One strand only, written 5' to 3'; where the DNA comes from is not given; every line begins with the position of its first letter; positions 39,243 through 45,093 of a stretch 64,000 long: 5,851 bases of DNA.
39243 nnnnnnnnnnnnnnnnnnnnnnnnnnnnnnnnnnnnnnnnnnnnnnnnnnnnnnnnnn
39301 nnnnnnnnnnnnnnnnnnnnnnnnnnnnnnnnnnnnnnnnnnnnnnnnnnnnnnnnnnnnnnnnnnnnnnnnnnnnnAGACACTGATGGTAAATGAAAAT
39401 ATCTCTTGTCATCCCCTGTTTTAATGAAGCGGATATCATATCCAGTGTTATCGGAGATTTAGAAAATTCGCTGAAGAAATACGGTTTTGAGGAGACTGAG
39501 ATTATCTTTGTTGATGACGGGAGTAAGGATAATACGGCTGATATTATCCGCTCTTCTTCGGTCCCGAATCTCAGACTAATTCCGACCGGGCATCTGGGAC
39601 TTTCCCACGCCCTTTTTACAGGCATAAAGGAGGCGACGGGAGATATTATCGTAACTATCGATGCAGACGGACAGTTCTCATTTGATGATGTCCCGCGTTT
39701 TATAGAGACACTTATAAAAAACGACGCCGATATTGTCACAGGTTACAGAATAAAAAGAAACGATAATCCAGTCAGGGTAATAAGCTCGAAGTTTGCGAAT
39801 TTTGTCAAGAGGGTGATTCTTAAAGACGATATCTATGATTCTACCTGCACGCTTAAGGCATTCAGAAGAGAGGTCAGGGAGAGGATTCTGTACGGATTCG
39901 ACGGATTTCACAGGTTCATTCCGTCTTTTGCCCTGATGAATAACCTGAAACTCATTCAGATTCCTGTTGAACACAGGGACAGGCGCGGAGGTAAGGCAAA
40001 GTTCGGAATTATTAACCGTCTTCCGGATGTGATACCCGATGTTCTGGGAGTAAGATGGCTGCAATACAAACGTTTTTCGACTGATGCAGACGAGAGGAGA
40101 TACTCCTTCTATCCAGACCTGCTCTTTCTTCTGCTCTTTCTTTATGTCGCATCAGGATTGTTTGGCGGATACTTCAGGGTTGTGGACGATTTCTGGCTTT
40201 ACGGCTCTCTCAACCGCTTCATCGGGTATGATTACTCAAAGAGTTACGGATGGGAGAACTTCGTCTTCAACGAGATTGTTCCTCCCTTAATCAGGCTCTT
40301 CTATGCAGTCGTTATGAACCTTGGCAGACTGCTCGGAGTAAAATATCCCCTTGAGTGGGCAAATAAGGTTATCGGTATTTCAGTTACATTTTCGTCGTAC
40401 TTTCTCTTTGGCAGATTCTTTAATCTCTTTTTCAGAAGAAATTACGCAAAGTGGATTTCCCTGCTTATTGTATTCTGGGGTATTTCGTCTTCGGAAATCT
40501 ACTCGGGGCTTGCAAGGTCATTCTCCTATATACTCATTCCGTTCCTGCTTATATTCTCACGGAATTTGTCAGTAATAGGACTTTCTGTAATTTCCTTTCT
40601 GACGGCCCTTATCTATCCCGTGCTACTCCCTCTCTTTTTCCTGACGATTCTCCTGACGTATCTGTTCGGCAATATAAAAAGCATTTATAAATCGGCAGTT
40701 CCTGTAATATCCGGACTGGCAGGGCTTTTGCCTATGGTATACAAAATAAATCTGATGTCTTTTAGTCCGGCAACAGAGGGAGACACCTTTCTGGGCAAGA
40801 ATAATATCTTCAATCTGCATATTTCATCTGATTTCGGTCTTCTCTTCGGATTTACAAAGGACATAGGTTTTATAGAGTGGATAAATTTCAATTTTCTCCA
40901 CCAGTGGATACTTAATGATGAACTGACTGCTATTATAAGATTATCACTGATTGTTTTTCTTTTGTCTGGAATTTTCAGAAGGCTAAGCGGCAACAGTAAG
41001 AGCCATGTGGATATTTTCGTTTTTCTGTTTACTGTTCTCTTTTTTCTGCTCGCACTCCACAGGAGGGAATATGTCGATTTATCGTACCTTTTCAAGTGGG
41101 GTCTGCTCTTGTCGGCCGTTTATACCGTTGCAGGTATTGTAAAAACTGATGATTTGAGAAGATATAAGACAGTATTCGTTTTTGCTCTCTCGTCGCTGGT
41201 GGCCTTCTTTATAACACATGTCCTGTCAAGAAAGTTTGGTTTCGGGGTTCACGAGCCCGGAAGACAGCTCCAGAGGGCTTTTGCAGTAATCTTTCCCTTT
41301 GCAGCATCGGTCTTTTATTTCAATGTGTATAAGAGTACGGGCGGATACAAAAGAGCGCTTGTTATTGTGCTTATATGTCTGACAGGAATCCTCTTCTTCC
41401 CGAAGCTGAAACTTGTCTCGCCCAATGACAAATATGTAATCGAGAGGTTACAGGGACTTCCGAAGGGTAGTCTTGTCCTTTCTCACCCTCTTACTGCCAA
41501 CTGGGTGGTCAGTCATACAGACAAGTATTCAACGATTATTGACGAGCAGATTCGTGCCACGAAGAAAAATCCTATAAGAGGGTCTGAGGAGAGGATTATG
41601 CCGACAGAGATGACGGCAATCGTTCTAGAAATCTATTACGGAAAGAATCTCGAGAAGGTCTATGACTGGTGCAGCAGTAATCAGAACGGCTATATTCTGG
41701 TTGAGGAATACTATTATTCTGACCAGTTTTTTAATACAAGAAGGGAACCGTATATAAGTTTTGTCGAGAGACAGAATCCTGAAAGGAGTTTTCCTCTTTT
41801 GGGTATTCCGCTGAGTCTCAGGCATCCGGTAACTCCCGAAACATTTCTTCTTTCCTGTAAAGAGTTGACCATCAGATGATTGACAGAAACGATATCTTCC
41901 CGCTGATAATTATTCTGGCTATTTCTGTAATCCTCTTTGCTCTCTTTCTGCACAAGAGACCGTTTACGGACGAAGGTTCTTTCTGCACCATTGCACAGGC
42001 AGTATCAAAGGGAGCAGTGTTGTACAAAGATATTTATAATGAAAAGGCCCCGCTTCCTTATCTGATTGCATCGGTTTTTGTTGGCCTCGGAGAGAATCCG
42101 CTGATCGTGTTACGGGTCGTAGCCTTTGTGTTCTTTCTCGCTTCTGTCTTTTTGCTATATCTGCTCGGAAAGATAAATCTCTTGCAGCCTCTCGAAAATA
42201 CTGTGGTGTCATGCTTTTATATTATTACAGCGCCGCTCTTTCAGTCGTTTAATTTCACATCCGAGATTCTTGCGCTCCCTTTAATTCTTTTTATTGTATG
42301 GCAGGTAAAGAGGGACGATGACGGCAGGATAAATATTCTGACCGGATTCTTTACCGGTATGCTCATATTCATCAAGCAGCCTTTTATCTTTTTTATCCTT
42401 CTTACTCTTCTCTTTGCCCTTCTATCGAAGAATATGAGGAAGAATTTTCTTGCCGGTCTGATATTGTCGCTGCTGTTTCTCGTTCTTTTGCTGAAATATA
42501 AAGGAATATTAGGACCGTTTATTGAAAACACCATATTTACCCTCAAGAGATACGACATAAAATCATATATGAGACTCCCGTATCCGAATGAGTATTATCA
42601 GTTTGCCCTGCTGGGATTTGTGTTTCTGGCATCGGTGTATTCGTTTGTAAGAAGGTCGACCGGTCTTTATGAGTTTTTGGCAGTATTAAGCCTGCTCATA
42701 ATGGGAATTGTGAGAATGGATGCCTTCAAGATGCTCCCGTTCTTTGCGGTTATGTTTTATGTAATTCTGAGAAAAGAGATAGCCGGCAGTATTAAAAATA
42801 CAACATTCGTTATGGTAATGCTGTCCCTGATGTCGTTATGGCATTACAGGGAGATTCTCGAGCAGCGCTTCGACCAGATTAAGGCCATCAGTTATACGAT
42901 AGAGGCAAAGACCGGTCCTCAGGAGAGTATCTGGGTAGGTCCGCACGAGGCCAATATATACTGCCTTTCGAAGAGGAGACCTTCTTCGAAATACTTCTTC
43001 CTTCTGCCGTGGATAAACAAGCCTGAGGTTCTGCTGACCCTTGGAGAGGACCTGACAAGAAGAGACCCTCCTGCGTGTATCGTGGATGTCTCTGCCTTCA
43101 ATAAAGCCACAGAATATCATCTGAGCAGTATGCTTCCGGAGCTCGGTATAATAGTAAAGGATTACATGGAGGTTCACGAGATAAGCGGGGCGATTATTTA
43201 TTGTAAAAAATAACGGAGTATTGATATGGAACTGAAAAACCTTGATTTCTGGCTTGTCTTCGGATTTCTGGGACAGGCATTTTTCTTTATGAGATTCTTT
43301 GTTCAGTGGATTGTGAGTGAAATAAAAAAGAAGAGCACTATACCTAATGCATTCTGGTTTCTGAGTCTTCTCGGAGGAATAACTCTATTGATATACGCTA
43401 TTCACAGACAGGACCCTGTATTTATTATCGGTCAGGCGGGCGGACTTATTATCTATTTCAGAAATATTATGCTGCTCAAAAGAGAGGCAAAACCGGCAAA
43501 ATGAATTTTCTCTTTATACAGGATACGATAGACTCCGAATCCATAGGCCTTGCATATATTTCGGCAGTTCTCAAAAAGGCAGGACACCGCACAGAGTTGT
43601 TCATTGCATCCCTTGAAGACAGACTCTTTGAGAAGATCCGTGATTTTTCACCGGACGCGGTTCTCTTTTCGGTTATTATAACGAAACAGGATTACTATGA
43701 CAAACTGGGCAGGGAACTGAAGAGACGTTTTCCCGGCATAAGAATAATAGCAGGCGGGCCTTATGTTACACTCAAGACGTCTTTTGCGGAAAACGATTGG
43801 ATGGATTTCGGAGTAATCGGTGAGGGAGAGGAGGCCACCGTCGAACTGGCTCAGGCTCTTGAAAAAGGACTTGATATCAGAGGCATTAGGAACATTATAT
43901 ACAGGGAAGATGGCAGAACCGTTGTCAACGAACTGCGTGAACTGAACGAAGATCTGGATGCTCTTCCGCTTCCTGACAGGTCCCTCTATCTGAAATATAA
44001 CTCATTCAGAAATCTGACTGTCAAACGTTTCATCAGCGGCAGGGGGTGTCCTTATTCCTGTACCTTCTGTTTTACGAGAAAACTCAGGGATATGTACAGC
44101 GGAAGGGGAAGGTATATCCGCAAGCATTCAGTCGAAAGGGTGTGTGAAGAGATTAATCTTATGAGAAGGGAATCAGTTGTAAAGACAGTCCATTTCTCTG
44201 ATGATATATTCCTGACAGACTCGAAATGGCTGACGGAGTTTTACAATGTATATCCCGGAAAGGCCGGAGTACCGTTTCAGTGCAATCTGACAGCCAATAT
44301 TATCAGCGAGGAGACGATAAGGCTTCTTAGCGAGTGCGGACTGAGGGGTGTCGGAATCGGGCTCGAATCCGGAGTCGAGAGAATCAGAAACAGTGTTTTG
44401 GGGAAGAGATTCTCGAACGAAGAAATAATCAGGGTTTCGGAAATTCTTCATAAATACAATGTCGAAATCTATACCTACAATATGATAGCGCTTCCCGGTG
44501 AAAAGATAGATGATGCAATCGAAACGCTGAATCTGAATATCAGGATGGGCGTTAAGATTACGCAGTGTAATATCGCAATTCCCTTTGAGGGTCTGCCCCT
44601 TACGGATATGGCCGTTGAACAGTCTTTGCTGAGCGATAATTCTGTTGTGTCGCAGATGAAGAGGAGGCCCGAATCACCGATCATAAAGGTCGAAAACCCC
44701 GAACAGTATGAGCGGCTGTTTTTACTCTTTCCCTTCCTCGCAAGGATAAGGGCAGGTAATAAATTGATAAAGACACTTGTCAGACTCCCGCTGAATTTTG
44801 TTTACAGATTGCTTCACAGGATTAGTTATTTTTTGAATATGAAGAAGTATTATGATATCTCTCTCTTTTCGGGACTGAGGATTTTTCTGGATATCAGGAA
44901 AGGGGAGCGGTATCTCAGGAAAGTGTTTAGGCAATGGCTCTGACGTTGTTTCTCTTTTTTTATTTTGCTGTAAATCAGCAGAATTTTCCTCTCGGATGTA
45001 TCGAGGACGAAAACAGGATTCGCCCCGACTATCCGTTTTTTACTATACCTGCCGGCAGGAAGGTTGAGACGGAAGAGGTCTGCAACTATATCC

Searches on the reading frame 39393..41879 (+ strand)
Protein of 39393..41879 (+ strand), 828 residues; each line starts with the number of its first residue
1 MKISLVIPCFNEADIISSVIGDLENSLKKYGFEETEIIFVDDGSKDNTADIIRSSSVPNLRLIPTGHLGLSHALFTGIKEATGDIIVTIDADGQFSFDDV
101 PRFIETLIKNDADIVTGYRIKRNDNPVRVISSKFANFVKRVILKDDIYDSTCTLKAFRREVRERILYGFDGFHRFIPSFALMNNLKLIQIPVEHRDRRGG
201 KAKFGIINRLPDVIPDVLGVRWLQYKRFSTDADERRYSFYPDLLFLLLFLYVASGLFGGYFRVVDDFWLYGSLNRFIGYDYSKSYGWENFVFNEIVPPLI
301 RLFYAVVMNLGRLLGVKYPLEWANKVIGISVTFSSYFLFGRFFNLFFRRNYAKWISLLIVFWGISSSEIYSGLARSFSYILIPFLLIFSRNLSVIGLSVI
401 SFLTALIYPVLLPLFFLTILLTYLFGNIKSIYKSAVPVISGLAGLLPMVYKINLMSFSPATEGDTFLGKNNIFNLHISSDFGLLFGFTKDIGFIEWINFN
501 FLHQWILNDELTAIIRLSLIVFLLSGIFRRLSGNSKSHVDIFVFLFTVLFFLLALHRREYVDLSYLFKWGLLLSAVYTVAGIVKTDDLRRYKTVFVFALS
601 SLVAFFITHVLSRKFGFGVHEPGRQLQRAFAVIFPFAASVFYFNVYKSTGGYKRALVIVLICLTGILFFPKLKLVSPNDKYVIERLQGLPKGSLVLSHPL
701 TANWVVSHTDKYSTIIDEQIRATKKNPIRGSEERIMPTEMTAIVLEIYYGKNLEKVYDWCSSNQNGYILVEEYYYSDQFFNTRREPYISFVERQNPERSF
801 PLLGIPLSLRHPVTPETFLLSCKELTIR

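Call 5: search_protein_families(library=pfam, proteins=[window:39393-41879:+], max_evalue=0.01)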
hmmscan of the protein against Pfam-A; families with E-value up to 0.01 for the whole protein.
window:39393-41879:+ (828 aa): 3 families
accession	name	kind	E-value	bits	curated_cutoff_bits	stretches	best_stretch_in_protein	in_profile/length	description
PF00535.33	Glycos_transf_2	-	7.1e-30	104.6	23.3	1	4-165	1-167/168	Glycosyl transferase family 2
PF13641.12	Glyco_tranf_2_3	-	1.2e-06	29.2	27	1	3-117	3-121/230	Glycosyltransferase like family 2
PF10111.15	Glyco_tranf_2_2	-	0.00033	20.7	27.3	1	6-104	3-103/276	Glycosyltransferase like family 2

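Call 35: search_protein_families(library=ncbifam, proteins=[window:39393-41879:+], max_evalue=0.01)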
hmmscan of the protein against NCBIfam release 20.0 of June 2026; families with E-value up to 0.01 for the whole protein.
window:39393-41879:+ (828 aa): 21 families
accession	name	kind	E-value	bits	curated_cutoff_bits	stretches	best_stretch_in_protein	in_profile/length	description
NF007986.1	PRK10714.1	equivalog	3e-27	95.5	529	1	2-208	7-214/316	undecaprenyl-phosphate 4-deoxy-4-formamido-L-arabinose transferase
NF047588.1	GlcsyltransPgfSStrep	equivalog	8e-20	71.3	500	1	1-209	1-210/308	glycosyltransferase PgfS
NF058614.1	PPMAGASynPpgS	equivalog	4.4e-19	68.8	370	1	4-153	3-153/226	polyprenyl-phospho-N-acetylgalactosaminyl synthase PpgS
TIGR03937.1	PgaC_IcaA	equivalog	1.3e-15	57.3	422.3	1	2-118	46-162/407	poly-beta-1,6-N-acetyl-D-glucosamine synthase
NF041391.1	DPhHxTase_Halo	equivalog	1.4e-15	56.9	375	1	9-199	3-188/213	dolichyl-phosphate hexose transferase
TIGR04182.1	glyco_TIGR04182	equivalog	2.9e-13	49.9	325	1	3-203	2-200/293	S-layer glycoprotein N-glycosyltransferase AglJ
TIGR04283.1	glyco_like_mftF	equivalog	5e-12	45.9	182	1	3-129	1-120/221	TIGR04283 family arsenosugar biosynthesis glycosyltransferase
NF041875.1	EPS_EpsD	equivalog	9.9e-12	44.9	370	1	3-117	1-114/325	exopolysaccharide biosynthesis glycosyltransferase EpsD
NF007482.0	PRK10073.1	equivalog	1.2e-11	44.2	423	1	2-116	7-119/334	glycosyltransferase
NF010496.0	PRK13915.1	equivalog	3.6e-09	36.1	262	1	2-108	32-143/307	glucosyl-3-phosphoglycerate synthase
TIGR03111.1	glyc2_xrt_Gpos1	hypoth_equivalog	2.7e-08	33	363.95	1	2-141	50-190/439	TIGR03111 family XrtG-associated glycosyltransferase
NF045692.1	OglycostaseCruG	equivalog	7.6e-08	31.7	600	1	2-115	42-160/386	2'-O-glycosyltransferase CruG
NF047683.1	TeichurnBiosyTuaG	equivalog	2.1e-07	30.8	400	1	2-124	7-129/252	teichuronic acid biosynthesis protein TuaG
NF038302.1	EPS_HpsE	equivalog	5.9e-07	28.7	300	1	2-93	2-97/307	hormogonium polysaccharide biosynthesis glycosyltransferase HpsE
TIGR03965.1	mycofact_glyco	equivalog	2.1e-05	23.6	280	1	2-92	75-164/467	mycofactocin biosynthesis glycosyltransferase MftF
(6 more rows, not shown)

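Call 83: search_solved_structures(query=A6, max_evalue=0.01)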
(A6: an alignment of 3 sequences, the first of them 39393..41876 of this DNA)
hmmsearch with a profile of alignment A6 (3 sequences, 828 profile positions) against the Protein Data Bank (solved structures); distinct sequences matched with E-value up to 0.01: 29.
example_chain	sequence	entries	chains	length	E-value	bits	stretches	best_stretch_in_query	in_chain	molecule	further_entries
9hwj_A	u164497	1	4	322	3.2e-30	108.1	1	2-217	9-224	Undecaprenyl-phosphate 4-deoxy-4-formamido-L-arabinose transferase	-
9bhc_C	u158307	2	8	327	9.9e-27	96.6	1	2-217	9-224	Undecaprenyl-phosphate 4-deoxy-4-formamido-L-arabinose transferase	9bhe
8vxh_A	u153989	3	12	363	1.3e-26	96.1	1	2-217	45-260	Undecaprenyl-phosphate 4-deoxy-4-formamido-L-arabinose transferase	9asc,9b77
5mlz_A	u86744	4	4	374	1.5e-24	89.3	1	1-204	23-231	Dolichol monophosphate mannose synthase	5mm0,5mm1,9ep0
2z87_A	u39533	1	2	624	6.8e-11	44.2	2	3-123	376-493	Chondroitin synthase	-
2z86_A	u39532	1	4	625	6.8e-11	44.2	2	3-123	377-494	Chondroitin synthase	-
5eke_A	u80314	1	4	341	3.9e-10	41.7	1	2-134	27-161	Uncharacterized glycosyltransferase sll0501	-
5ekp_C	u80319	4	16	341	5.7e-10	41.1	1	2-133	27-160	Uncharacterized glycosyltransferase sll0501 | Glycosyltransferase sll0501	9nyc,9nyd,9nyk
9nye_A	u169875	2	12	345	5.8e-10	41.1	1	2-133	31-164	Glycosyltransferase sll0501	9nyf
6p61_A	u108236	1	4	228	3.7e-08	35.1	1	3-101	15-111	Glycosyltransferase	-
5hea_A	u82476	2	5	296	6.3e-08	34.3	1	3-117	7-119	Putative glycosyltransferase (GalT1)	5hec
6yv7_B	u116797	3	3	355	2.9e-07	32.2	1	2-97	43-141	Glycosyl transferase, family 2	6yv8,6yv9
6yv7_A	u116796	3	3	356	2.9e-07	32.2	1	2-97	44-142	Glycosyl transferase, family 2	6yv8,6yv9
8vh7_A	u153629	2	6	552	8.6e-07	30.6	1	3-116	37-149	Heparosan synthase B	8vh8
8viw_A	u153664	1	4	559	8.8e-07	30.6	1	3-116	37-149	Heparosan synthase B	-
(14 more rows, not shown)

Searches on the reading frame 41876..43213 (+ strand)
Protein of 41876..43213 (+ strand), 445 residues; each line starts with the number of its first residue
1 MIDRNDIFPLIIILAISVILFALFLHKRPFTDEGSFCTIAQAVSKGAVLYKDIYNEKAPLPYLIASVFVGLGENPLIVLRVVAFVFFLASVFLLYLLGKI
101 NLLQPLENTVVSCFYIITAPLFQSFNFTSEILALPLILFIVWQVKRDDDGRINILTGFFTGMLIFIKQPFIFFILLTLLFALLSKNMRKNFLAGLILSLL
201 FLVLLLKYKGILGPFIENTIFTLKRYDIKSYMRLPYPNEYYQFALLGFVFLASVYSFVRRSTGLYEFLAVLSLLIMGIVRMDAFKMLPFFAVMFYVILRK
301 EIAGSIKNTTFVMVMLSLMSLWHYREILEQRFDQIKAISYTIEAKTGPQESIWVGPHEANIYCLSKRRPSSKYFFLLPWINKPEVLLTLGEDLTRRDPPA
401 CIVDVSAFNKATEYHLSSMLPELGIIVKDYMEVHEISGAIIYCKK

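Call 5: search_protein_families(library=pfam, proteins=[window:41876-43213:+], max_evalue=0.01)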
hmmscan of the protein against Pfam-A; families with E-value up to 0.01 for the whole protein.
window:41876-43213:+ (445 aa): 1 family
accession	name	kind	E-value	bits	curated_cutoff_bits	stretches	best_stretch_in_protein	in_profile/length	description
PF13231.12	PMT_2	-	7e-05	23.5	26.1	1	57-204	2-153/160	Dolichyl-phosphate-mannose-protein mannosyltransferase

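Call 35: search_protein_families(library=ncbifam, proteins=[window:41876-43213:+], max_evalue=0.01)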
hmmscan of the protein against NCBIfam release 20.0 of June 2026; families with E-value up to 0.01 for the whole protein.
window:41876-43213:+ (445 aa): 0 families

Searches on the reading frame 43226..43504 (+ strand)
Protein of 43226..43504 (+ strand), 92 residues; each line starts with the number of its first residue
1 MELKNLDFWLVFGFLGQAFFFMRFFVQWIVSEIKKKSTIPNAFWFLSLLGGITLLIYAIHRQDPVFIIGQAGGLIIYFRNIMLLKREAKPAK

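Call 8: search_protein_families(library=pfam, proteins=[window:43226-43504:+], max_evalue=0.01)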
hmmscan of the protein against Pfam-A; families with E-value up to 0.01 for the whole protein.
window:43226-43504:+ (92 aa): 3 families
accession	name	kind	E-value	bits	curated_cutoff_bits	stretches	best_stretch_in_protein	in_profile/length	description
PF07578.16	LAB_N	-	1.4e-32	112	26.7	1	13-82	2-71/71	Lipid A Biosynthesis N-terminal domain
PF11877.13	DUF3397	-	0.005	17.5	25.9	1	18-63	37-82/112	Protein of unknown function (DUF3397)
PF03083.21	MtN3_slv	-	0.0067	16.9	23.7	1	12-83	3-78/87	Sugar efflux transporter for intercellular exchange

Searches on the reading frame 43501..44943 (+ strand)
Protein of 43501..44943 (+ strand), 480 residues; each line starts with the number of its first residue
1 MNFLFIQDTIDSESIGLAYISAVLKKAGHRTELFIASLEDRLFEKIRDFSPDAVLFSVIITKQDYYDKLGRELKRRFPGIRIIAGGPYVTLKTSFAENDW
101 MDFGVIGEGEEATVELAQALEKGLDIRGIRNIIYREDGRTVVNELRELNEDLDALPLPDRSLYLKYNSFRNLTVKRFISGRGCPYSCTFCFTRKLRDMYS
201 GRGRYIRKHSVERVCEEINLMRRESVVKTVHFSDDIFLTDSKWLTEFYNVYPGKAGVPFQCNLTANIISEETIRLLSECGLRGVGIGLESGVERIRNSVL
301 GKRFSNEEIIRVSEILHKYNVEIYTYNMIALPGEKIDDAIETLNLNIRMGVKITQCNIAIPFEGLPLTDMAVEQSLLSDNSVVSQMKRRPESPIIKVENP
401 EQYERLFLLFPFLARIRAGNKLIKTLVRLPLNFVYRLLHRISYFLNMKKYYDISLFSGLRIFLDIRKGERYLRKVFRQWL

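Call 8: search_protein_families(library=pfam, proteins=[window:43501-44943:+], max_evalue=0.01)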
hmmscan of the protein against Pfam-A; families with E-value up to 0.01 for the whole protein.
window:43501-44943:+ (480 aa): 3 families
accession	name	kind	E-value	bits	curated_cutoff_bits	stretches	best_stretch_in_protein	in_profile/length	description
PF04055.27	Radical_SAM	-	1.4e-18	68.1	29.5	1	178-345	2-165/166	Radical SAM superfamily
PF02310.24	B12-binding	-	4e-16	59.4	32.1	1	11-116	11-120/121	B12 binding domain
PF19864.5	Radical_SAM_N2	-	0.0052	16.7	29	1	82-122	89-127/151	Radical SAM proteins, N-terminal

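Call 85: search_protein_families(library=ncbifam, proteins=[window:43501-44943:+], max_evalue=1e-35)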
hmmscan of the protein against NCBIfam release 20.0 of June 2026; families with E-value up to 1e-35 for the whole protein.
window:43501-44943:+ (480 aa): 0 families
